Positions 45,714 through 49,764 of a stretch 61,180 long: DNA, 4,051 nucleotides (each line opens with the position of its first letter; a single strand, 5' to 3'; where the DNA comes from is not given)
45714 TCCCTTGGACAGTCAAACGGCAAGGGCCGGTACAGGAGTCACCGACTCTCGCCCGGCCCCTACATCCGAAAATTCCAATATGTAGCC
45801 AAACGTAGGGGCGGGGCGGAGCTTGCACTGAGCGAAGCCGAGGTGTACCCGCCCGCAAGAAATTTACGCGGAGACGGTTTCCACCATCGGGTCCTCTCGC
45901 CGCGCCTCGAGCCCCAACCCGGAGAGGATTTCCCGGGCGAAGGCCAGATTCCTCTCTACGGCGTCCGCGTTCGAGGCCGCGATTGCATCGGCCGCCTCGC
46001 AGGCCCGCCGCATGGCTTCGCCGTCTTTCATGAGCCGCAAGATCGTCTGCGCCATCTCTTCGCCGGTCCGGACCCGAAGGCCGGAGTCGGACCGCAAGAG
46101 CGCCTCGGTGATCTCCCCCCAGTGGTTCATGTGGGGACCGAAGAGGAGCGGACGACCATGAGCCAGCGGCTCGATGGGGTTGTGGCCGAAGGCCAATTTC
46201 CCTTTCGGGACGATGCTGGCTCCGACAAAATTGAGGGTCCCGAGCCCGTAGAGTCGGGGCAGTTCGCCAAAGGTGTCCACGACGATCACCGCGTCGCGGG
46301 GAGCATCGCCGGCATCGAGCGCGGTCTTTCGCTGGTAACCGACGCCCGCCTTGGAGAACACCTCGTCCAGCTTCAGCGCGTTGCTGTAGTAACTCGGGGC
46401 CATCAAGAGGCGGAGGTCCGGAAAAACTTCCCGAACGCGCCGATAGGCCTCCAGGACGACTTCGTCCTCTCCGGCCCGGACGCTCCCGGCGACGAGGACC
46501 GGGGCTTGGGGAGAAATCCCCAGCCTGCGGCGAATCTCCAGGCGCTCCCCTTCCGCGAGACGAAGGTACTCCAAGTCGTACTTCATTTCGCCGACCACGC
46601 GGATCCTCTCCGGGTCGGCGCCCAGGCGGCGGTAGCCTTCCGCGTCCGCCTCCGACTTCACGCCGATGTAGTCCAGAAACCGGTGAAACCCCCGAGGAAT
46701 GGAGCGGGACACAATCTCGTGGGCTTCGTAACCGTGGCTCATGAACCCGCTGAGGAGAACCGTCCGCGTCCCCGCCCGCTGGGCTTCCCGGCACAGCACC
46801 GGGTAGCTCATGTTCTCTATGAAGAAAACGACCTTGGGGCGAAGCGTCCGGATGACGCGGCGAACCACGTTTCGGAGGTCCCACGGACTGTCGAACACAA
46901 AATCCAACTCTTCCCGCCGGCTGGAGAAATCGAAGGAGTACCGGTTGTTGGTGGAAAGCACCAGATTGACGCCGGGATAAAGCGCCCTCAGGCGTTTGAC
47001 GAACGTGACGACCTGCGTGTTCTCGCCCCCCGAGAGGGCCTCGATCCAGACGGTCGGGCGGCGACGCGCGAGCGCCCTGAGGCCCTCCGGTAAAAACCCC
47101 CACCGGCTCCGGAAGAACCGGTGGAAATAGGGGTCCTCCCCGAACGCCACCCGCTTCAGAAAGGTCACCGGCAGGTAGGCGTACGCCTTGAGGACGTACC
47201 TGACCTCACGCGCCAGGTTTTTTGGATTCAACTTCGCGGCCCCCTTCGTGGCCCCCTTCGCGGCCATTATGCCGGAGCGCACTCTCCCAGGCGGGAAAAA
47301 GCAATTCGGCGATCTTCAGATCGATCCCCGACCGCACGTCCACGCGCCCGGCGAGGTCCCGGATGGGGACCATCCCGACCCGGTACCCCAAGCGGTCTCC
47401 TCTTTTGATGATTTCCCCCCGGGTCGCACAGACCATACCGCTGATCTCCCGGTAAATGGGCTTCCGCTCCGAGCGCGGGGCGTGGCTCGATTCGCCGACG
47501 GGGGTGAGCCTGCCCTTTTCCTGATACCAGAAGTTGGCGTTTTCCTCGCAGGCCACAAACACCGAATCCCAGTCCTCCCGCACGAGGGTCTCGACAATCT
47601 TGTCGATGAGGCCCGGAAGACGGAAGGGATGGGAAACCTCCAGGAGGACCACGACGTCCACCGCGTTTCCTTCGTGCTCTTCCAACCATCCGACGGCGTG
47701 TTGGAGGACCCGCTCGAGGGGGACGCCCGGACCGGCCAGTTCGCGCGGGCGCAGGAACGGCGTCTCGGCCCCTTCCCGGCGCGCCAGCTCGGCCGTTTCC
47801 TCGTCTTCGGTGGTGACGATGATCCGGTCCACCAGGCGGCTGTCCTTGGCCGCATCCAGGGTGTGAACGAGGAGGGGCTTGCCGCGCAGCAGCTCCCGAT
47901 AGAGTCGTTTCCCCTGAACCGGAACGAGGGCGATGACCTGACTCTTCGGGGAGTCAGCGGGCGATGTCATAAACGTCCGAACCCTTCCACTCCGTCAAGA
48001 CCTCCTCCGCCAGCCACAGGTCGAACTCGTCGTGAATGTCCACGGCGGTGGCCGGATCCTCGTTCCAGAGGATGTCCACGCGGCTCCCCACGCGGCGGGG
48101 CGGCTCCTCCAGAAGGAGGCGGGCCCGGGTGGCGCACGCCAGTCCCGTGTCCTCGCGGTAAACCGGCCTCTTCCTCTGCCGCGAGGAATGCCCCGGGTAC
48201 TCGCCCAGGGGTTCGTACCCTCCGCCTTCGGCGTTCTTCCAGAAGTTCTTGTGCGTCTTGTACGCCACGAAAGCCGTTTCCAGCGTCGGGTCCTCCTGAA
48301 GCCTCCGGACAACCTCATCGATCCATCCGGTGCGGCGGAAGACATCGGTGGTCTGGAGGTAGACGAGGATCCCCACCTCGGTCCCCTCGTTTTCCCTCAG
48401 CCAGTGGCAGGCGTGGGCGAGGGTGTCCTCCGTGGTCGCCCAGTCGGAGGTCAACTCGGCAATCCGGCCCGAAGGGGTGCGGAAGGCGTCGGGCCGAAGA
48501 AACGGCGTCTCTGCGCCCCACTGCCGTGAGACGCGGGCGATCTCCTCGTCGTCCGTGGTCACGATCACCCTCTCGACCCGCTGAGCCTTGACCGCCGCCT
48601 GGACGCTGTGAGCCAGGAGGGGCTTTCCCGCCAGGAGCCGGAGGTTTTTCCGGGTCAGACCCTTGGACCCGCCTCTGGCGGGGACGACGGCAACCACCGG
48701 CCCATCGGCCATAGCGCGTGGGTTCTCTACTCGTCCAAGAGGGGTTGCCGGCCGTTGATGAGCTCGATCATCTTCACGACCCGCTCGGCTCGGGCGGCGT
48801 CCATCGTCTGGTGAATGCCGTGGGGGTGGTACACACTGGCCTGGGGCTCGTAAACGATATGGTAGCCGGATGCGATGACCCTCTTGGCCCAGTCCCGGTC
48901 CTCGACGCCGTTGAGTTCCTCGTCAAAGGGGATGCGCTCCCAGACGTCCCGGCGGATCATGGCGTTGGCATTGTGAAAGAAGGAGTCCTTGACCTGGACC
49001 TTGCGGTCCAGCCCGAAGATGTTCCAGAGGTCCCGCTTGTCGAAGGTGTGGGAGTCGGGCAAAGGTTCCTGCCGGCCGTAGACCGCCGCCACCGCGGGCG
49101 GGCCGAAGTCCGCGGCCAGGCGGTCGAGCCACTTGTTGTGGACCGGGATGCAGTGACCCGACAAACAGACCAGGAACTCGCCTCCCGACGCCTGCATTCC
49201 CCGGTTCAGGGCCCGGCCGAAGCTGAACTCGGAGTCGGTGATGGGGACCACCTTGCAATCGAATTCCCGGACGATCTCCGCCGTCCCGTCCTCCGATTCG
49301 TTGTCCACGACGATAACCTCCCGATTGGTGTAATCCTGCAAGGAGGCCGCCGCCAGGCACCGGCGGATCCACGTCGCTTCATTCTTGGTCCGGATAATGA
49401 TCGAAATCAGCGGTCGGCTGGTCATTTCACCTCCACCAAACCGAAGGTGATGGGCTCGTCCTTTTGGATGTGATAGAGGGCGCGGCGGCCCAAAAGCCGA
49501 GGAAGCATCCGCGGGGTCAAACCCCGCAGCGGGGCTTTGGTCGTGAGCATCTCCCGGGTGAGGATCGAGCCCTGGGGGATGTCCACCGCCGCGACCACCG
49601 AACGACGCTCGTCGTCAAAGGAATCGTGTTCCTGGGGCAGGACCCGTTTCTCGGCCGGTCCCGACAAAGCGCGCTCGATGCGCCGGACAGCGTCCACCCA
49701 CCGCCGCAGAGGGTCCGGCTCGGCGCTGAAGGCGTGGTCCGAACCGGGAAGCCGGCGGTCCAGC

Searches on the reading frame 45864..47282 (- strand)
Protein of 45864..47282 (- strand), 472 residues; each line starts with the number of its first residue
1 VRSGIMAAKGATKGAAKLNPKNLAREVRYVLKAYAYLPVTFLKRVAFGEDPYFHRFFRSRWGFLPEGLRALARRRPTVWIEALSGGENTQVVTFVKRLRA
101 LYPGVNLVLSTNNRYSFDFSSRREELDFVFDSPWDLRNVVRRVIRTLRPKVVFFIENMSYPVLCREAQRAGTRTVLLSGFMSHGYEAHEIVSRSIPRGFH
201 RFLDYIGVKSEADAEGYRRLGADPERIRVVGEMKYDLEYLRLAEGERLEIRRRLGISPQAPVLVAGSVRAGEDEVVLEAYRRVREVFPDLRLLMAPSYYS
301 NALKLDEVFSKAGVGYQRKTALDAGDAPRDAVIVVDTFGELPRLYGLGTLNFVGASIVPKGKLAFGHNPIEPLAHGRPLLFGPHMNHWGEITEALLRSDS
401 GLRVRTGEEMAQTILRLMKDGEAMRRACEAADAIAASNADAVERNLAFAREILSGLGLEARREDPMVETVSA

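Call 19: search_protein_families(library=pfam, proteins=[window:45864-47282:-], max_evalue=0.01)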
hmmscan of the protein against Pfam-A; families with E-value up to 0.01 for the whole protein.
window:45864-47282:- (472 aa): 2 families
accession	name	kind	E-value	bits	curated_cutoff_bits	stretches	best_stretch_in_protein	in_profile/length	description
PF04413.22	Glycos_transf_N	-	1.9e-28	99.7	23.9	1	58-236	4-178/179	3-Deoxy-D-manno-octulosonic-acid transferase (kdotransferase)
PF13579.12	Glyco_trans_4_4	-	0.00031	21.6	29.7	1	138-230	61-155/158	Glycosyl transferase 4-like domain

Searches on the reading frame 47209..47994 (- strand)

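Call 30: search_protein_families(library=pfam, proteins=[window:47209-47994:-], max_evalue=0.0001)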
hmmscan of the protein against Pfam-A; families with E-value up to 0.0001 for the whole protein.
window:47209-47994:- (262 aa): 2 families
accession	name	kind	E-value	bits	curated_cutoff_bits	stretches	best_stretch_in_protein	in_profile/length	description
PF02348.25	CTP_transf_3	-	4.6e-08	33.6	22.6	1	35-141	20-118/217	Cytidylyltransferase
PF12804.13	NTP_transf_3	-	6.9e-05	23.5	27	0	36-151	21-125/160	MobA-like NTP transferase domain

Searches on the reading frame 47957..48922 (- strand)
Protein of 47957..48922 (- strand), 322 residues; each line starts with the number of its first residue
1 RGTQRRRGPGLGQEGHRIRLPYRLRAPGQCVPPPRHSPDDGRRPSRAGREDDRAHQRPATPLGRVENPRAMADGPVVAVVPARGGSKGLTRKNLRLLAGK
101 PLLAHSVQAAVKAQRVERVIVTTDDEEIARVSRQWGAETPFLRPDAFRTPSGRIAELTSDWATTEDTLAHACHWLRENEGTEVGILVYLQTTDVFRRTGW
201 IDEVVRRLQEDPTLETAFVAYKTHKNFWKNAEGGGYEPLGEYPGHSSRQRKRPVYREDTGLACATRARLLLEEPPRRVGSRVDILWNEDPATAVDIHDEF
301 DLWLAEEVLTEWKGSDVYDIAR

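Call 30: search_protein_families(library=pfam, proteins=[window:47957-48922:-], max_evalue=0.0001)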
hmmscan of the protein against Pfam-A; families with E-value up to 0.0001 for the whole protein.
window:47957-48922:- (322 aa): 1 family
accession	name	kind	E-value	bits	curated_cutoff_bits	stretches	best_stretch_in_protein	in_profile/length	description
PF02348.25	CTP_transf_3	-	2.7e-18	67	22.6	1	77-145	1-69/217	Cytidylyltransferase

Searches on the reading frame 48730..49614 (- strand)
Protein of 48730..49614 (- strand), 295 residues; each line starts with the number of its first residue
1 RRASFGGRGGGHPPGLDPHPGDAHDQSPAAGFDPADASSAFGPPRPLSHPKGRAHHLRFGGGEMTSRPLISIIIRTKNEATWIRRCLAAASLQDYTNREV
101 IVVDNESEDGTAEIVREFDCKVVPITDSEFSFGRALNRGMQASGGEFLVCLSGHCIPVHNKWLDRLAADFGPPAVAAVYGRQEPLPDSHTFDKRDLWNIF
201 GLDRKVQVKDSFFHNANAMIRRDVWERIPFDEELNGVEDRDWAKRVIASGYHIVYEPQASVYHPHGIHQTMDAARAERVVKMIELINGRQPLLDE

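Call 30: search_protein_families(library=pfam, proteins=[window:48730-49614:-], max_evalue=0.0001)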
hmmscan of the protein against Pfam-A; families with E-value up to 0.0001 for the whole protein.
window:48730-49614:- (295 aa): 3 families
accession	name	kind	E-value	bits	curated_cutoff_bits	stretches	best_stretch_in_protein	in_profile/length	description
PF00535.33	Glycos_transf_2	-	3.6e-23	82.8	23.3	1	71-226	1-165/168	Glycosyl transferase family 2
PF13641.12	Glyco_tranf_2_3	-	6.5e-10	39.8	27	1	70-265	3-213/230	Glycosyltransferase like family 2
PF10111.15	Glyco_tranf_2_2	-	2.1e-05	24.6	27.3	0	72-156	4-93/276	Glycosyltransferase like family 2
